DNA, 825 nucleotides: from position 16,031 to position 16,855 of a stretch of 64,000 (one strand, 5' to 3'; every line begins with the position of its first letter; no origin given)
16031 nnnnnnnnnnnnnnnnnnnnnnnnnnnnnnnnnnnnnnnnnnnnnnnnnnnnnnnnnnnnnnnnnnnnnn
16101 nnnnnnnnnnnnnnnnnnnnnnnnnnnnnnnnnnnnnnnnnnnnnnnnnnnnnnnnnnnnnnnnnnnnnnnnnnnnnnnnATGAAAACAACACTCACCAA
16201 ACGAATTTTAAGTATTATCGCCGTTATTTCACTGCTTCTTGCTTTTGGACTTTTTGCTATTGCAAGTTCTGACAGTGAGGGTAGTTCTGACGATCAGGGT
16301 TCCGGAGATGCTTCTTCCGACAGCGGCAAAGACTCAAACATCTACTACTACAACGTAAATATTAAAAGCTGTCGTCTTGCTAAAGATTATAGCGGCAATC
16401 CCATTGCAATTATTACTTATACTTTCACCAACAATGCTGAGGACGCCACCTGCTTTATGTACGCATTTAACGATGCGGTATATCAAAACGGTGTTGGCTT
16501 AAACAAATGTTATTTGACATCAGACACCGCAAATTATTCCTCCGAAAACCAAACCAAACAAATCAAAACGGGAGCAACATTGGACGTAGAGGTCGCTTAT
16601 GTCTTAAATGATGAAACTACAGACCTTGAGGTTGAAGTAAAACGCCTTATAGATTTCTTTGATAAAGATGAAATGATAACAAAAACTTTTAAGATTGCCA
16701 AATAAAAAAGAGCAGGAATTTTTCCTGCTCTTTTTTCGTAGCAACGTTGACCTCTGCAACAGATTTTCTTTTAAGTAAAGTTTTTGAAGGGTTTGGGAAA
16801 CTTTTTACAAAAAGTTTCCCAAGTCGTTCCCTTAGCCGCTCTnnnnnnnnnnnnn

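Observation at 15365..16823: AT-rich three-gene cassette (XRE regulator, 4-TM protein, DUF5067-like exoprotein) inserted inside an inverted pair of palindromic elements and carrying the same hairpin at both ends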

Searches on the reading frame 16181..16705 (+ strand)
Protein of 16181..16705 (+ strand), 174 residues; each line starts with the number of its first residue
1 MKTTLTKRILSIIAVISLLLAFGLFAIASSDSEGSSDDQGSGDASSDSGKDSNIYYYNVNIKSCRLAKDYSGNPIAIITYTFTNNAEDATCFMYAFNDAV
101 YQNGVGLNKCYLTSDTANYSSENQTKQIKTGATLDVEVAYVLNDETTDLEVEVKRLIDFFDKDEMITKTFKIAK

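Call 10: search_protein_families(library=pfam, proteins=[window:16181-16705:+], max_evalue=0.1)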
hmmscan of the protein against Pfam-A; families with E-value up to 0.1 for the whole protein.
window:16181-16705:+ (174 aa): 2 families
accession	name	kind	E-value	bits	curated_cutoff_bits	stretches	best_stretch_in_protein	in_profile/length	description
PF16729.10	DUF5067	-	7.1e-26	91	27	1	36-154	5-125/126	Domain of unknown function (DUF5067)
PF11611.13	DUF4352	-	0.041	14.6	25.9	1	65-155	27-114/122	Domain of unknown function (DUF4352)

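Call 22: find_homologous_proteins(query=window:16181-16705:+)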
Query window:16181-16705:+ (174 aa): 510 proteins with E <= 0.001 among 546 candidates; the best 120 are listed.
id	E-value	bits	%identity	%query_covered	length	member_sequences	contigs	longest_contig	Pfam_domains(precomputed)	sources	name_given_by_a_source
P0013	4.7e-104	363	99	100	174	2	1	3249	PF16729.11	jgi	-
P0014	3.2e-92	324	87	100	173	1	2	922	PF16729.11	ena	-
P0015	3.5e-78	279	77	100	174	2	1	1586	PF16729.11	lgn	-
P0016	5.5e-71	255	55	80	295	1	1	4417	PF16729.11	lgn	-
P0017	2.7e-67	243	71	100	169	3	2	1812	PF16729.11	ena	-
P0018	1.4e-65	238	69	100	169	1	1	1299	PF16729.11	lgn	-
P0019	1.4e-63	231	44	80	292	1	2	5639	PF16729.11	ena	-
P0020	9.4e-63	229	66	100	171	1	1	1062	PF16729.11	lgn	-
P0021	1.5e-62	228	47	95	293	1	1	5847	PF16729.11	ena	-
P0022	1.6e-61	225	65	100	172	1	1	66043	PF16729.11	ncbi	-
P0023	1.9e-61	224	65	100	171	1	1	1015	PF16729.11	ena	-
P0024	5.2e-56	207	63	100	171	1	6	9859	PF16729.11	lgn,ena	-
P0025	9.0e-56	206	60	100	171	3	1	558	PF16729.11,PF11611.14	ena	-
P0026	1.0e-55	206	62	100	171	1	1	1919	PF16729.11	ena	-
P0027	1.3e-54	202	58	96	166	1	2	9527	PF16729.11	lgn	-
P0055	2.8e-49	185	59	87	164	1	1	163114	PF16729.11,PF11611.14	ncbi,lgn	-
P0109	1.2e-46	176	59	80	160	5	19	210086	PF16729.11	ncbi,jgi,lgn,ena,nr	ncbi:MAG: DUF5067 domain-containing protein [Ruminococcaceae bacterium]|nr:DUF5067 domain-containing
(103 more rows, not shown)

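Call 23: find_encoding_contigs(protein=P0022, flank=5000, max_places=3)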
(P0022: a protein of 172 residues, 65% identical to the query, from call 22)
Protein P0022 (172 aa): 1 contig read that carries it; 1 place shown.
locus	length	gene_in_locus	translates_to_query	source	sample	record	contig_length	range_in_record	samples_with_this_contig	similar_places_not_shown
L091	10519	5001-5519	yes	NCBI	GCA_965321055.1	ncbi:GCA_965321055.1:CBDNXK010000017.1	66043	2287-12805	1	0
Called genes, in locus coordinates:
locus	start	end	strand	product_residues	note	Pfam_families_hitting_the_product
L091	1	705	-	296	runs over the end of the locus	-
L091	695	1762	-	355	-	PF00512:HisKA, PF02518:HATPase_c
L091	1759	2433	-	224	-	PF00072:Response_reg, PF00486:Trans_reg_C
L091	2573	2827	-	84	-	-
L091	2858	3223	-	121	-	-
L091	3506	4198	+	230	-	PF00072:Response_reg, PF00486:Trans_reg_C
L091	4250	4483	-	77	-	PF12844:HTH_19, PF01381:HTH_3, PF13443:HTH_26 (weak)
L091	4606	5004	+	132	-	-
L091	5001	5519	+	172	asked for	PF16729:DUF5067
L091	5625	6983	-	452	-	PF05167:DUF711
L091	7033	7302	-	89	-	PF01842:ACT (weak), PF13291:ACT_4 (weak), PF13740:ACT_6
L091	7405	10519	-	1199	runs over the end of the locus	PF04997:RNA_pol_Rpb1_1, PF00623:RNA_pol_Rpb1_2, PF04983:RNA_pol_Rpb1_3, PF05000:RNA_pol_Rpb1_4, PF04998:RNA_pol_Rpb1_5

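Call 31: search_protein_families(library=phrogs, proteins=[window:16181-16705:+], max_evalue=0.01)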
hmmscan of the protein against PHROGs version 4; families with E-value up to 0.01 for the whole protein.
window:16181-16705:+ (174 aa): 1 family
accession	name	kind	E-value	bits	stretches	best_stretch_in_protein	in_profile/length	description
phrog_806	-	unknown function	8.4e-11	43.2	1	7-163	3-179/187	-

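Call 32: search_protein_families(library=padloc, proteins=[window:16181-16705:+], max_evalue=0.01)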
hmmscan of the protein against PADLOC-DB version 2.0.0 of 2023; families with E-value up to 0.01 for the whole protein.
window:16181-16705:+ (174 aa): 0 families

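Call 33: search_protein_families(library=ncbifam, proteins=[window:16181-16705:+], max_evalue=0.01)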
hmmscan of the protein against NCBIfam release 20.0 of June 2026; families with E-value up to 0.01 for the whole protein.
window:16181-16705:+ (174 aa): 0 families

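Call 35: find_encoding_contigs(protein=P0109, flank=3000, max_places=3)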
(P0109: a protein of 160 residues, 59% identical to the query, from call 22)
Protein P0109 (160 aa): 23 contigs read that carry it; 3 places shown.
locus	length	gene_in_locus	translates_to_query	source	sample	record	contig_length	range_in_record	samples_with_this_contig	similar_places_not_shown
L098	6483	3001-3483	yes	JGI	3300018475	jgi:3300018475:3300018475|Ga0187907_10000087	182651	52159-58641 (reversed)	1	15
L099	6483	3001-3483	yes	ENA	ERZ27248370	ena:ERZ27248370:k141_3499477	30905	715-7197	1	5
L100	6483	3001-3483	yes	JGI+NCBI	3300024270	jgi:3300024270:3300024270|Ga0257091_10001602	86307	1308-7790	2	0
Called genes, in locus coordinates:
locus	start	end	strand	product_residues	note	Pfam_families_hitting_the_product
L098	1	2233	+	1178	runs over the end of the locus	PF01855:POR_N, PF17147:PFOR_II, PF01558:POR, PF10371:EKR, PF00037:Fer4 (faint), PF12838:Fer4_7 (weak), PF13183:Fer4_8 (faint), PF13484:Fer4_16 (weak), +2 more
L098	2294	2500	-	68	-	PF13443:HTH_26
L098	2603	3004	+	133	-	-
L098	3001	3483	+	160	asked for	PF16729:DUF5067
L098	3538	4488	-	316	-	PF01408:GFO_IDH_MocA, PF22725:GFO_IDH_MocA_C3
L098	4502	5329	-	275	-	PF01261:AP_endonuc_2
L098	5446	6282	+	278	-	PF02311:AraC_binding, PF07883:Cupin_2 (weak), PF00165:HTH_AraC, PF12833:HTH_18, PF00165:HTH_AraC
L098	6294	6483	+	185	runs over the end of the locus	PF06908:YpsA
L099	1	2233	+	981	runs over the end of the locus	?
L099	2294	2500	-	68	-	PF13443:HTH_26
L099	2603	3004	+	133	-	-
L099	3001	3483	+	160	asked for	PF16729:DUF5067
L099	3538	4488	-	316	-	PF01408:GFO_IDH_MocA, PF22725:GFO_IDH_MocA_C3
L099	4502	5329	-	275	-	PF01261:AP_endonuc_2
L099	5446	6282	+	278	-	PF02311:AraC_binding, PF07883:Cupin_2 (weak), PF00165:HTH_AraC, PF12833:HTH_18, PF00165:HTH_AraC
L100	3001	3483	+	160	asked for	PF16729:DUF5067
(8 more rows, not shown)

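Call 36: find_encoding_contigs(protein=P0055, flank=3000, max_places=2)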
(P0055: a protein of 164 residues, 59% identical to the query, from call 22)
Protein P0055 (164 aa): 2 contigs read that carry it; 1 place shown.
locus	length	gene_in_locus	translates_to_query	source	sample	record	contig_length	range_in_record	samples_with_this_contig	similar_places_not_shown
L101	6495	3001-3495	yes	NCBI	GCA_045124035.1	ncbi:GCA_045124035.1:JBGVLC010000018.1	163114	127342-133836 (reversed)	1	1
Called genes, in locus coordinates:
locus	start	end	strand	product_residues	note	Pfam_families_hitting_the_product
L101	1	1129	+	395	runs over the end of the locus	PF00266:Aminotran_5, PF00155:Aminotran_1_2 (weak), PF01212:Beta_elim_lyase (weak)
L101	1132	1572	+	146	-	PF01592:NifU_N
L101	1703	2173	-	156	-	PF22811:Zn_ribbon_NrdR, PF03477:ATP-cone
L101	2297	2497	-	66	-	PF13443:HTH_26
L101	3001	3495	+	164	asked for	PF11611:DUF4352 (weak), PF16729:DUF5067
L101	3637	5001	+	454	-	PF00209:SNF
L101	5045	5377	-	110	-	PF05437:AzlD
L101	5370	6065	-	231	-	PF03591:AzlC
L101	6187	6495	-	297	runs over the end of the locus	-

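Call 37: find_encoding_contigs(protein=P0016, flank=3000, max_places=2)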
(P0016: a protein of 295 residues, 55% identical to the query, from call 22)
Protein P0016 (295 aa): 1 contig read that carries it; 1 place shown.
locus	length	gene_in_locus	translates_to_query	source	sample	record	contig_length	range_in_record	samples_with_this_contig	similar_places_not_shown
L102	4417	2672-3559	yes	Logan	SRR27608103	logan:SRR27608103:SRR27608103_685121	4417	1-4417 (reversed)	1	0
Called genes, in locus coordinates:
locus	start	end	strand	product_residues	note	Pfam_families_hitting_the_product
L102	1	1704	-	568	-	?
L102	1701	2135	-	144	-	PF12802:MarR_2, PF13463:HTH_27 (weak), PF01047:MarR, PF13730:HTH_36 (weak)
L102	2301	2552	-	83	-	PF13560:HTH_31 (weak), PF12844:HTH_19 (weak), PF01381:HTH_3, PF13443:HTH_26 (weak)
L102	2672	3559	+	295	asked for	PF16729:DUF5067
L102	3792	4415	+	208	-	?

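Call 48: search_dna_similar(query=window:16181-16705:+, collection=phages, mode=protein, max_evalue=0.001, max_rows=15)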
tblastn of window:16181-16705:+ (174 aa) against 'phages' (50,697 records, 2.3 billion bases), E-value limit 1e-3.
Records with a match: 4; places in all: 4; records where one place covers at least 80% of the query: 0.
Best place of each record, by identity: <60% 4.
By first word of the organism name: Listeria 4.
By host as written in the record: Listeria monocytogenes 4.
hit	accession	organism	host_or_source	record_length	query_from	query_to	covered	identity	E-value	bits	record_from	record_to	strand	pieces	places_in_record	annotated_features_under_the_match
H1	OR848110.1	Listeria phage LM 4-14-1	Listeria monocytogenes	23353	57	159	59%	35.9%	6e-10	62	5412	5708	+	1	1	record has no annotation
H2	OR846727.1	Listeria phage LM 4-11-1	Listeria monocytogenes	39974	57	159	59%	35.9%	6e-10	62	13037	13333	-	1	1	record has no annotation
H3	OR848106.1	Listeria phage LM 4-14-1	Listeria monocytogenes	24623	57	159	59%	33.0%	5e-8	57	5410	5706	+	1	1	record has no annotation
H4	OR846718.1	Listeria phage LM 4-11-1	Listeria monocytogenes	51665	57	159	59%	33.0%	5e-8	57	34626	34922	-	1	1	record has no annotation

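Call 49: search_dna_similar(query=window:16181-16705:+, collection=plasmids, mode=protein, max_evalue=0.001, max_rows=15)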
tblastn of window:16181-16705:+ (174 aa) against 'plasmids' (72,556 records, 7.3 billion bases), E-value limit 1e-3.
Records with a match: 3; places in all: 3; records where one place covers at least 80% of the query: 0.
Best place of each record, by identity: <60% 3.
By first word of the organism name: Listeria 3.
By predicted mobility (MOB-suite, as given by PLSDB): non-mobilizable 3.
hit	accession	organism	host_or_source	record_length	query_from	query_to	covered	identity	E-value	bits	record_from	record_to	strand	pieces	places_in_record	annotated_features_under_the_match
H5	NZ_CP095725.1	Listeria innocua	Homo sapiens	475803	57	159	59%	36.9%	6e-10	64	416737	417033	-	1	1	DUF5067 domain-containing protein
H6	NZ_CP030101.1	Listeria monocytogenes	Environment,water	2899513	57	159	59%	35.9%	2e-9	62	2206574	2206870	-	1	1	none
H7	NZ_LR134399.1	Listeria monocytogenes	Homo sapiens,Vein blood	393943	57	159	59%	34.0%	3e-8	59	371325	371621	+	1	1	DUF5067 domain-containing protein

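Call 61: predict_structure(alignment_id=A1)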
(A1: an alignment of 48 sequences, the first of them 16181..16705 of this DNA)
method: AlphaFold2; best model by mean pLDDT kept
length: 174 residues; sequences in the alignment: 48
mean_pLDDT: 82.4   pTM: 0.68
mean pLDDT of the five models: 82.4, 82.2, 82.1, 80.8, 80.6
residues with pLDDT >= 90: 102; 70-90: 34; 50-70: 15; < 50: 23
segments of 3 or more residues with pLDDT < 50: 29-49
pLDDT, mean of each block of 10 residues (from residue 1): 66 84 63 38 44 86 95 97 95 95 96 94 97 98 94 80 82 74
secondary structure, 60 per line:
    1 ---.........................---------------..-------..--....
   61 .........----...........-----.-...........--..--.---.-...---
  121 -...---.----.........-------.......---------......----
elements in order: H4-28 E57-69 E74-84 H92-95 E96-102 E133-141 E149-155 E165-170

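Call 64: fold_search(model_id=the predicted structure, library=pdb)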
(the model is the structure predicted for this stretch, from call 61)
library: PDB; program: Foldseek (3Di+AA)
matches with E <= 10: 961; with E <= 0.001: 4
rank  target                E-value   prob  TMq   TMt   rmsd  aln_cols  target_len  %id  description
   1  4r4g                  8.0e-05  1.00  0.52  0.30   3.1       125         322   14  Crystal structure of a putative lipoprotein (ycdA) from Bacillus subtilis subsp. subtilis str. 168 at 2.62 A resolution (released 2014-09-17)
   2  9a4z_A                2.4e-04  1.00  0.48  0.46  14.6       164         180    9  Integrative model of YXKC-DACA by crosslinking MS and deep learning (released 2024-09-18)
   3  4les                  1.0e-03  1.00  0.45  0.53   4.5       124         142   18  2.2 Angstrom Crystal Structure of Conserved Hypothetical Protein from Bacillus anthracis. (released 2013-08-07)
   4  2llg_MODEL_1_A        1.0e-03  1.00  0.49  0.58   4.3       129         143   19  NMR structure of the protein NP_814968.1 from Enterococcus faecalis (released 2011-11-23)
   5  3cfu_A                3.5e-03  1.00  0.46  0.54   5.5       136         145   12  Crystal structure of the yjhA protein from Bacillus subtilis. Northeast Structural Genomics Consortium target SR562 (released 2008-03-18)
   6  3cfu_B                3.7e-03  1.00  0.40  0.49   4.2       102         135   13  Crystal structure of the yjhA protein from Bacillus subtilis. Northeast Structural Genomics Consortium target SR562 (released 2008-03-18)
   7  3isy                  4.6e-03  1.00  0.38  0.52   6.6       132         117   17  Crystal structure of an intracellular proteinase inhibitor (ipi, bsu11130) from bacillus subtilis at 2.61 A resolution (released 2009-09-15)
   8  2r5o_A                6.4e-03  0.96  0.31  0.32   8.1       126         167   10  Crystal structure of the C-terminal domain of wzt (released 2007-12-25)
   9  9leg_B                7.6e-03  0.97  0.33  0.18  22.0       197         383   14  AMO complex (released 2026-02-04)
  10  5tug_A                8.0e-03  0.99  0.36  0.49   6.8       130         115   10  Archaellum periplasmic stator protein complex FlaF and FlaG from Sulfolobus acidocaldarius (released 2018-01-10)
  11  1tza_A                1.2e-02  0.98  0.34  0.43   7.9       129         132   14  X-ray structure of Northeast Structural Genomics Consortium target SoR45 (released 2004-07-27)
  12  2dwy_C                1.2e-02  0.94  0.30  0.37  10.3       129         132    7  Crystal Structure Analysis of GGA1-GAE (released 2007-04-17)
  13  4eae_B                1.3e-02  1.00  0.49  0.46   5.6       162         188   11  The crystal structure of a functionally unknown protein from Listeria monocytogenes EGD-e (released 2012-04-04)
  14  4bcx                  1.3e-02  0.96  0.30  0.39   6.8       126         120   14  gamma 2 adaptin EAR domain crystal structure (released 2013-07-10)
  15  2r5o_B                1.3e-02  0.75  0.28  0.29  10.8       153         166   10  Crystal structure of the C-terminal domain of wzt (released 2007-12-25)
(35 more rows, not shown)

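Call 65: search_solved_structures(query=A1, max_evalue=1)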
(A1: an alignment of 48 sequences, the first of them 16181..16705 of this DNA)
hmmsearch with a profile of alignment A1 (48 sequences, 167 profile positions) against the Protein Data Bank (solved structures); distinct sequences matched with E-value up to 1: 4.
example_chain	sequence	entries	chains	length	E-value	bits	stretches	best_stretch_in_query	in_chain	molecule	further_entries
4r80_A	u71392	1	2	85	0.13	14.9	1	115-161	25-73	OR486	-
2llg_A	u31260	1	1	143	0.19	14.3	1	62-156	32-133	Uncharacterized protein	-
1d2o_A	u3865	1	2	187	0.24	14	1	43-116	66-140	COLLAGEN ADHESIN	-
9xf5_A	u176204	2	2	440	0.59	12.7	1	1-51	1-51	ABC transporter substrate-binding protein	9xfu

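Call 66: find_encoding_contigs(protein=P0017, flank=3000, max_places=5)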
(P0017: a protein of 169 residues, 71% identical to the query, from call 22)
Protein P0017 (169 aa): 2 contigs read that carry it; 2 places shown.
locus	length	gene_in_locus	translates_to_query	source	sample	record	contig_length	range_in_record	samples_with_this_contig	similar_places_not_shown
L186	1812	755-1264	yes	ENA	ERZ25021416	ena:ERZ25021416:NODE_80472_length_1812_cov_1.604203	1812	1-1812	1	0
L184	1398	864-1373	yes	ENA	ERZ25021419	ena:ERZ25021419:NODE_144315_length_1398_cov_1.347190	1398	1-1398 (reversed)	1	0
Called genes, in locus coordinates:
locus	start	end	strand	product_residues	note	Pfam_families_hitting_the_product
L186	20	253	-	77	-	PF12844:HTH_19, PF01381:HTH_3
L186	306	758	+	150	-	-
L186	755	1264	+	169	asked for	PF16729:DUF5067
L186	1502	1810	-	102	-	?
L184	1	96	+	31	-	?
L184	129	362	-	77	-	PF12844:HTH_19, PF01381:HTH_3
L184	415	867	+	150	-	-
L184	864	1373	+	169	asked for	PF16729:DUF5067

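Call 79: find_related_loci(query=A1, collection=viral_contigs, flank=4000)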
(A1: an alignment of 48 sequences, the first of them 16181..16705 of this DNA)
Query A1 (174 aa) in viral_contigs; peptide patterns used: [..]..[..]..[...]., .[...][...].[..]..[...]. (x = any residue, [..] = any of these).
81 stretches matched a pattern, but none encodes a relative of the query by tblastn (E <= 1e-3).
